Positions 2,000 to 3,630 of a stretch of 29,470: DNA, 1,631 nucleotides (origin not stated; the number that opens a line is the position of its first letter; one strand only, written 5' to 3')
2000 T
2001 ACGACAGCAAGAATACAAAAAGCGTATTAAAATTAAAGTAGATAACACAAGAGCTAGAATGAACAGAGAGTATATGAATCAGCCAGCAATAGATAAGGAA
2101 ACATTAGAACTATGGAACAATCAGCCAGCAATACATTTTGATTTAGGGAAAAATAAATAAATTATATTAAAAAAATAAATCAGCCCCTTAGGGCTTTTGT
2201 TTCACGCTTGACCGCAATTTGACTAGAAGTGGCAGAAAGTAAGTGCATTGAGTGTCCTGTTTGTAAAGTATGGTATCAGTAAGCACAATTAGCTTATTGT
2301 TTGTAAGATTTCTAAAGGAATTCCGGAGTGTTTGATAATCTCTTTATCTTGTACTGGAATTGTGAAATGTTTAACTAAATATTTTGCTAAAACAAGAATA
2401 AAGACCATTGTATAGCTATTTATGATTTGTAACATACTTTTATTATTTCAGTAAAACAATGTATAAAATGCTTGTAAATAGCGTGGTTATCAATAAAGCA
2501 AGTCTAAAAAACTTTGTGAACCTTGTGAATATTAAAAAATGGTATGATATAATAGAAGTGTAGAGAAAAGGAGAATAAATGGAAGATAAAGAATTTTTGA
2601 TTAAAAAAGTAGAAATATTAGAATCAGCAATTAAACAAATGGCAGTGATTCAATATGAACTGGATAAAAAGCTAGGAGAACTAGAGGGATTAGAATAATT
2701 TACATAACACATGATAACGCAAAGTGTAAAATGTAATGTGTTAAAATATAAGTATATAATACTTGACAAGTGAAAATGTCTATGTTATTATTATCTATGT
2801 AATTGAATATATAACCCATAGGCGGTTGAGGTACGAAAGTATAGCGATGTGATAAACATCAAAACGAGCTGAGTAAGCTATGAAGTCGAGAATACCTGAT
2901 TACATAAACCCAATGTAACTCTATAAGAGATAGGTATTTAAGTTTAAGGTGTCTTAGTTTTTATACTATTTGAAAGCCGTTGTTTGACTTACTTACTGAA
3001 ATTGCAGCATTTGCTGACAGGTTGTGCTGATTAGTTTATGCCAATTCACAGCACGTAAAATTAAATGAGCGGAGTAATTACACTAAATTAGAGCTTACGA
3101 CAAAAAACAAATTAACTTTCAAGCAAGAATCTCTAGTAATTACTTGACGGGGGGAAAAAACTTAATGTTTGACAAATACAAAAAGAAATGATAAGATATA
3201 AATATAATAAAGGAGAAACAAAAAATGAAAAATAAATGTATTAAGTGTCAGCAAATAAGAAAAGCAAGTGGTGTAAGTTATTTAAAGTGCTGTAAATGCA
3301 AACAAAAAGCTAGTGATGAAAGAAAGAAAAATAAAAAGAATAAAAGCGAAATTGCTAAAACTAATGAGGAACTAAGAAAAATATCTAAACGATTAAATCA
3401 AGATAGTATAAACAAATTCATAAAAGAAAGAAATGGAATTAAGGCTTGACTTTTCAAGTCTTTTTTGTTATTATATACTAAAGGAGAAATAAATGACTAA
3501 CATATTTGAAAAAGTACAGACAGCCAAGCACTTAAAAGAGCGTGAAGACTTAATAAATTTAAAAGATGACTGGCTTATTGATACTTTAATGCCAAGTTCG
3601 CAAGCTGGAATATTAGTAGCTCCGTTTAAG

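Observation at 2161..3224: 1-kb coding-poor island at the head of the early region, with a consensus promoter firing into ORF-free structured sequence (candidate ori and/or phage ncRNA)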

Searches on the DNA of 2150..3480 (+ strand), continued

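Call 41: get_annotated_region(hit=H85, flank=2500)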
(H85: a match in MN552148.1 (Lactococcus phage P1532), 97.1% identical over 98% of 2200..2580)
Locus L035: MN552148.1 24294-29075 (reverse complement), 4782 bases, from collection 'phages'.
description: Lactococcus phage P1532, complete genome.
organism: Lactococcus phage P1532 (NCBI taxid 2662296)
taxonomy: Viruses; Duplodnaviria; Heunggongvirae; Uroviricota; Caudoviricetes; Skunavirus; Skunavirus P1532
host: Lactococcus lactis; source: -; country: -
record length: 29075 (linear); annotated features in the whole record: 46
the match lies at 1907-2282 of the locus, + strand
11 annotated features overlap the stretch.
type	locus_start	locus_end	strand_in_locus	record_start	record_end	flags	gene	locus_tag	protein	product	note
CDS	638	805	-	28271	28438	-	-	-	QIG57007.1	hypothetical protein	-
CDS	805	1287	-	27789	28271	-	-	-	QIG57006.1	hypothetical protein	-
CDS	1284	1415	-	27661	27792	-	-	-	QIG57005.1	hypothetical protein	-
CDS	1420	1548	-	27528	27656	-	-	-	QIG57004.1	hypothetical protein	-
CDS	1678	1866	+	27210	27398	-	-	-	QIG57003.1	hypothetical protein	-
CDS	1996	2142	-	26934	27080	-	-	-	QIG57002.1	hypothetical protein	-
CDS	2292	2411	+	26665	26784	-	-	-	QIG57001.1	hypothetical protein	-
CDS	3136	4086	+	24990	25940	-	-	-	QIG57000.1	hypothetical protein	-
CDS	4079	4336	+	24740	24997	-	-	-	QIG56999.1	hypothetical protein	-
CDS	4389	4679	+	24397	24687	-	-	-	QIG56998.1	hypothetical protein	-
CDS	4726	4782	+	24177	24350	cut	-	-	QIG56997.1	hypothetical protein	-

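Call 42: get_annotated_region(hit=H101, flank=2500)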
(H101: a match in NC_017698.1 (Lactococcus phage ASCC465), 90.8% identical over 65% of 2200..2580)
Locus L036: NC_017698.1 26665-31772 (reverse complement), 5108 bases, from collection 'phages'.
description: Lactococcus Phage ASCC465, complete genome.
organism: Lactococcus phage ASCC465 (NCBI taxid 2892350)
taxonomy: Viruses; Duplodnaviria; Heunggongvirae; Uroviricota; Caudoviricetes; Skunavirus; Skunavirus ASCC465
host: Lactococcus lactis; source: -; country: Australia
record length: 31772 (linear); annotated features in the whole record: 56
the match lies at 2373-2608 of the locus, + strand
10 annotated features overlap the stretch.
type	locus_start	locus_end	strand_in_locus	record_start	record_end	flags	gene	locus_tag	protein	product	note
CDS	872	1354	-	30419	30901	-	-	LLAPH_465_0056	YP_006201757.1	Holliday junction resolvase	-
CDS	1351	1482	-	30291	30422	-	-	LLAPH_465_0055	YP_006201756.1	hypothetical protein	-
CDS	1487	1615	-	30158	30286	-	-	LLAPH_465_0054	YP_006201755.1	hypothetical protein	-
CDS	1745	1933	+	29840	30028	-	-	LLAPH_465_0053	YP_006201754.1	hypothetical protein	-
CDS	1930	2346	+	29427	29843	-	-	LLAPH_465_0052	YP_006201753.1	HNH endonuclease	-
CDS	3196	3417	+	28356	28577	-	-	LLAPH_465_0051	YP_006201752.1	hypothetical protein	-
CDS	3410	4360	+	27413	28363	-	-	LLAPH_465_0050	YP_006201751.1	AAA family ATPase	-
CDS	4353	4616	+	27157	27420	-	-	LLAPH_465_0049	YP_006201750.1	hypothetical protein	-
CDS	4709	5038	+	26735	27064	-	-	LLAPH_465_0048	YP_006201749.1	hypothetical protein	-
CDS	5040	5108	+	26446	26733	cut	-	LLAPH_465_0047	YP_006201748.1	hypothetical protein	-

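Call 43: get_annotated_region(hit=H107, flank=2500)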
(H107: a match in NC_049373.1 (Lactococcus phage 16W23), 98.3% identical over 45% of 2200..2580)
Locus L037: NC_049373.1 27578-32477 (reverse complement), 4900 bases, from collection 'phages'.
description: Lactococcus phage 16W23, complete genome.
organism: Lactococcus phage 16W23 (NCBI taxid 1874572)
taxonomy: Viruses; Duplodnaviria; Heunggongvirae; Uroviricota; Caudoviricetes; Skunavirus; Skunavirus sv16W23
host: Lactococcus lactis subsp. lactis bv. diacetylactis; source: -; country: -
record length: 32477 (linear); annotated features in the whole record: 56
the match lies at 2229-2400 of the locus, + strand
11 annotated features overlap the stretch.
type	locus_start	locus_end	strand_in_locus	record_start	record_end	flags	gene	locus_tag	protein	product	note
CDS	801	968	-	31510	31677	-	-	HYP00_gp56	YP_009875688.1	middle expressed protein 5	-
CDS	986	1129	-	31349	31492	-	-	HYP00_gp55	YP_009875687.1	middle expressed protein 4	-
CDS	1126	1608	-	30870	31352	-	-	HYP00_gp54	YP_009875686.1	Holliday junction resolvase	-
CDS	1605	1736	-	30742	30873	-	-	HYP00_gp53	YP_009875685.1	middle expressed protein 2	-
CDS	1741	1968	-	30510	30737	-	-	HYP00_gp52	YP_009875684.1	middle expressed protein 1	-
CDS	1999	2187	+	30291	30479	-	-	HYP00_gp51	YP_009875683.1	hypothetical protein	-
CDS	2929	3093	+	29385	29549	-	-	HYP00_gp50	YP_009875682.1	hypothetical protein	-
CDS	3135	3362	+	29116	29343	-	-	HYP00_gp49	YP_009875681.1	hypothetical protein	-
CDS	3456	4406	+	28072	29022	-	-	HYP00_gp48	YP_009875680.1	AAA family ATPase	-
CDS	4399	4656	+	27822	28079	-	-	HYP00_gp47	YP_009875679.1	hypothetical protein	-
CDS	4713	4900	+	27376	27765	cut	-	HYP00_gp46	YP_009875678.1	hypothetical protein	-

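Call 44: get_annotated_region(hit=H122, flank=2500)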
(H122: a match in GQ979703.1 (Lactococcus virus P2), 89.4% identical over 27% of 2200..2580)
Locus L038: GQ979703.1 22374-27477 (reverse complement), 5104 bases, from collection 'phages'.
description: Lactococcus lactis phage p2, complete genome.
organism: Lactococcus virus P2 (NCBI taxid 254252)
taxonomy: Viruses; Duplodnaviria; Heunggongvirae; Uroviricota; Caudoviricetes; Skunavirus
host: Lactococcus lactis subsp. cremoris MG1363; source: -; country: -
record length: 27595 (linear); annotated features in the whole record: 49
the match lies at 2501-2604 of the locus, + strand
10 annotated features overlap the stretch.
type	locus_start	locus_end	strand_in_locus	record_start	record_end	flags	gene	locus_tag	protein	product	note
CDS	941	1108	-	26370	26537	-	-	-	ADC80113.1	hypothetical protein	ORF49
CDS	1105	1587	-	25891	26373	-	-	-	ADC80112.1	holliday junction endonuclease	ORF48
CDS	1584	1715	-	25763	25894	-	-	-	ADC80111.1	hypothetical protein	ORF47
CDS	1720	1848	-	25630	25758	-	-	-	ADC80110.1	hypothetical protein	ORF46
CDS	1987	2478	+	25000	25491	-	-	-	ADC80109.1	HNH endonuclease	ORF45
CDS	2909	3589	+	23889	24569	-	-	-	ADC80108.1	hypothetical protein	ORF44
CDS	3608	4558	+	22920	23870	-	-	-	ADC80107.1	DNA polymerase subunit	ORF43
CDS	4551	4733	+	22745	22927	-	-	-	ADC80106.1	hypothetical protein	ORF42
CDS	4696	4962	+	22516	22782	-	-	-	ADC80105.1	hypothetical protein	ORF41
CDS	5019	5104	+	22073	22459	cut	-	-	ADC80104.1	hypothetical protein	ORF40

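Call 50: search_dna_similar(query=L035:2525-2875:+, collection=phages, mode=distant, max_rows=25, rows=spread)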
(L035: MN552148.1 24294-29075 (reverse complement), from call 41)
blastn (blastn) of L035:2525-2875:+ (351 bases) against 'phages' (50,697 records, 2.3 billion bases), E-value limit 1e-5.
Records with a match: 267; places in all: 269; records where one place covers at least 80% of the query: 233.
Best place of each record, by identity: >=99% 2; 95-99% 218; 90-95% 13; 60-80% 34.
By first word of the organism name: Lactococcus 265; Skunavirus 2.
By host as written in the record: Lactococcus lactis 161; Lactococcus lactis subsp. cremoris CA-49 34; - 18; Lactococcus lactis subsp. lactis bv. diacetylactis 8; Lactococcus lactis DGCC11032 7; Lactococcus lactis SMQ-404 6; Lactococcus lactis IL1403 6; Lactococcus lactis DGCC7271 6; and 10 more.
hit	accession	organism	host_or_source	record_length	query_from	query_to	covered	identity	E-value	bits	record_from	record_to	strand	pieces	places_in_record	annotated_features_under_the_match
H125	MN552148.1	Lactococcus phage P1532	Lactococcus lactis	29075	1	351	100%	100.0%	9e-180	634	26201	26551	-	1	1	none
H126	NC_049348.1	Lactococcus lactis phage p272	-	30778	1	351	100%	96.9%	2e-163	581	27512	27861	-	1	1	hypothetical protein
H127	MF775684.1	Lactococcus phage LP9801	Lactococcus lactis subsp. cremoris CA-49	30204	1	351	100%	96.3%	2e-161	573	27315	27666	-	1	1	none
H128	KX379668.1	Lactococcus phage 4R16L2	Lactococcus lactis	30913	1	351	100%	96.3%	3e-160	570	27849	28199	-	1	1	none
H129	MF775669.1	Lactococcus phage LP8511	Lactococcus lactis subsp. cremoris CA-49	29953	1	351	100%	96.3%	7e-162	575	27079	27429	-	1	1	none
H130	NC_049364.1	Lactococcus phage 936 group phage Phi91127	Lactococcus lactis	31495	1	351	100%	96.0%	3e-160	569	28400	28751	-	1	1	none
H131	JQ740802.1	Lactococcus phage ASCC454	Lactococcus lactis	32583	1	351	100%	96.0%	4e-159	565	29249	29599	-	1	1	none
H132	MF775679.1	Lactococcus phage LP9405a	Lactococcus lactis subsp. cremoris CA-49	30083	1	351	100%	96.0%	4e-159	565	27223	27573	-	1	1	none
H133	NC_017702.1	Lactococcus phage ASCC281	Lactococcus lactis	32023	1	351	100%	96.0%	4e-159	565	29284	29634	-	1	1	none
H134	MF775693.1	Lactococcus phage LP0209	Lactococcus lactis subsp. cremoris CA-49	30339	1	351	100%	96.0%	1e-159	567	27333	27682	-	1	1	none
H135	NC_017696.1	Lactococcus phage ASCC532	Lactococcus lactis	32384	1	351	100%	96.0%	1e-159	567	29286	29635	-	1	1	none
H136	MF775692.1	Lactococcus phage LP0202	Lactococcus lactis subsp. cremoris CA-49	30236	1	351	100%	95.7%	2e-157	561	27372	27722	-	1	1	none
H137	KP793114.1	Lactococcus phage 936 group phage Phi17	Lactococcus lactis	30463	3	351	99%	96.3%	1e-159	568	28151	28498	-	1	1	none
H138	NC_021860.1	Lactococcus phage jm2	-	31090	1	351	100%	95.5%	8e-155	551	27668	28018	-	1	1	hypothetical protein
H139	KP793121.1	Lactococcus phage 936 group phage Phi109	Lactococcus lactis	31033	1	351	100%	95.2%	8e-155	552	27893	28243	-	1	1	none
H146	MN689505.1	Lactococcus phage CHPC1020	Lactococcus lactis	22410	63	323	74%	76.0%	1e-38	165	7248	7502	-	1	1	none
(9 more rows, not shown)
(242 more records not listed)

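Call 52: get_annotated_region(hit=H146, flank=2000)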
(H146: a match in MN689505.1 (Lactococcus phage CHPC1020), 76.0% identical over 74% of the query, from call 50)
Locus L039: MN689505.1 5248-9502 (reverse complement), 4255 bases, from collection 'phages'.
description: Lactococcus phage CHPC1020, complete genome.
organism: Lactococcus phage CHPC1020 (NCBI taxid 2675237)
taxonomy: Viruses; Duplodnaviria; Heunggongvirae; Uroviricota; Caudoviricetes; Ceduovirus; Ceduovirus CHPC1020
host: Lactococcus lactis; source: -; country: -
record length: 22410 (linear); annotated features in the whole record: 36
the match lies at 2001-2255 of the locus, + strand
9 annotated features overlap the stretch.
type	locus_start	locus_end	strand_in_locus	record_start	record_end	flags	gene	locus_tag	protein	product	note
CDS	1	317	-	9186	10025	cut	-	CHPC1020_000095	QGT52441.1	capsid and scaffold protein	-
CDS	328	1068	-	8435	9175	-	-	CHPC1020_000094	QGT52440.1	hypothetical protein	-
CDS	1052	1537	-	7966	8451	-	-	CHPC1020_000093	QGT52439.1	holliday junction endonuclease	Phage Holliday junction endonuclease RuvC (ACLAME 335)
CDS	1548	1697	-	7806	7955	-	-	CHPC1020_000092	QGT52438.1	hypothetical protein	-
CDS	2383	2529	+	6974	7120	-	-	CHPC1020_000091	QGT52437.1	hypothetical protein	-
CDS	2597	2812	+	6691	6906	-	-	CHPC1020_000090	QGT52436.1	hypothetical protein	-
CDS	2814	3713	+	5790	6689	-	-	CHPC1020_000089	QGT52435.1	hypothetical protein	-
CDS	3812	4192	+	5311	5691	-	-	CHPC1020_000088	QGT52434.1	DNA polymerase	-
CDS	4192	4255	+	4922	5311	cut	-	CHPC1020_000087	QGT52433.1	hypothetical protein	-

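Call 71: get_annotated_region(hit=H84, flank=1500)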
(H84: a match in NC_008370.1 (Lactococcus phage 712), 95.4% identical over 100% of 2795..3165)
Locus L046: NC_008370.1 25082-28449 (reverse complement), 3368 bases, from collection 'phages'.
description: Lactococcus phage 712, complete genome.
organism: Lactococcus phage 712 (NCBI taxid 2892346)
taxonomy: Viruses; Duplodnaviria; Heunggongvirae; Uroviricota; Caudoviricetes; Skunavirus; Skunavirus sv712
host: Lactococcus lactis; source: -; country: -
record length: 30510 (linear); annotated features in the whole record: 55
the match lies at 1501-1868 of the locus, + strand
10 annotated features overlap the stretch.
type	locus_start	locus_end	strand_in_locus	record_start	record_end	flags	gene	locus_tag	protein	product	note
CDS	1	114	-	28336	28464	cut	-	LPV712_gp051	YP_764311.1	hypothetical protein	ORF51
CDS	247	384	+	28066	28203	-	-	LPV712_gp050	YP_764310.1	hypothetical protein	ORF50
CDS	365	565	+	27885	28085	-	-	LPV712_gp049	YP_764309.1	hypothetical protein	ORF49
CDS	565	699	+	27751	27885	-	-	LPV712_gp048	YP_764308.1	hypothetical protein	ORF48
CDS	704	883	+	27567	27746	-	-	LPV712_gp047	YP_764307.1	hypothetical protein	ORF47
CDS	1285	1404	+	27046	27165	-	-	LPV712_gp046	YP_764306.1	hypothetical protein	ORF46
CDS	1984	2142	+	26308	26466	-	-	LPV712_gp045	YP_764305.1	hypothetical protein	ORF45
CDS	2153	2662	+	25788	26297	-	-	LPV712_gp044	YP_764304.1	hypothetical protein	ORF44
CDS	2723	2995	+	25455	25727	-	-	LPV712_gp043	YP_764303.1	hypothetical protein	ORF43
CDS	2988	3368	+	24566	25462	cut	-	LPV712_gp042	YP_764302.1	AAA family ATPase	ORRF42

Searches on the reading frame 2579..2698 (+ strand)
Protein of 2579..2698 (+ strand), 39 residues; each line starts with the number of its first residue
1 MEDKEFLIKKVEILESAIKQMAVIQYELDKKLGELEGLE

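Call 88: search_protein_families(library=phrogs, proteins=[window:2579-2698:+], max_evalue=0.001)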
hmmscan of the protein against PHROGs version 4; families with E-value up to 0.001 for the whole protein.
window:2579-2698:+ (39 aa): 1 family
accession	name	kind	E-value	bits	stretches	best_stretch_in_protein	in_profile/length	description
phrog_2413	-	unknown function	3.1e-28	98.4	1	1-39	1-39/39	-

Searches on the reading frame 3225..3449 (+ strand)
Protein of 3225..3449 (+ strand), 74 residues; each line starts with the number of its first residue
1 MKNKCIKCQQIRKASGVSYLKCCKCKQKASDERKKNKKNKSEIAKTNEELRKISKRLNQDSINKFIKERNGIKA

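Call 88: search_protein_families(library=phrogs, proteins=[window:3225-3449:+], max_evalue=0.001)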
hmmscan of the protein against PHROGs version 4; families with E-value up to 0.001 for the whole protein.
window:3225-3449:+ (74 aa): 1 family
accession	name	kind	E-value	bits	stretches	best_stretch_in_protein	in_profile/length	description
phrog_7549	-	unknown function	5.4e-44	149.6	1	1-74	1-76/76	-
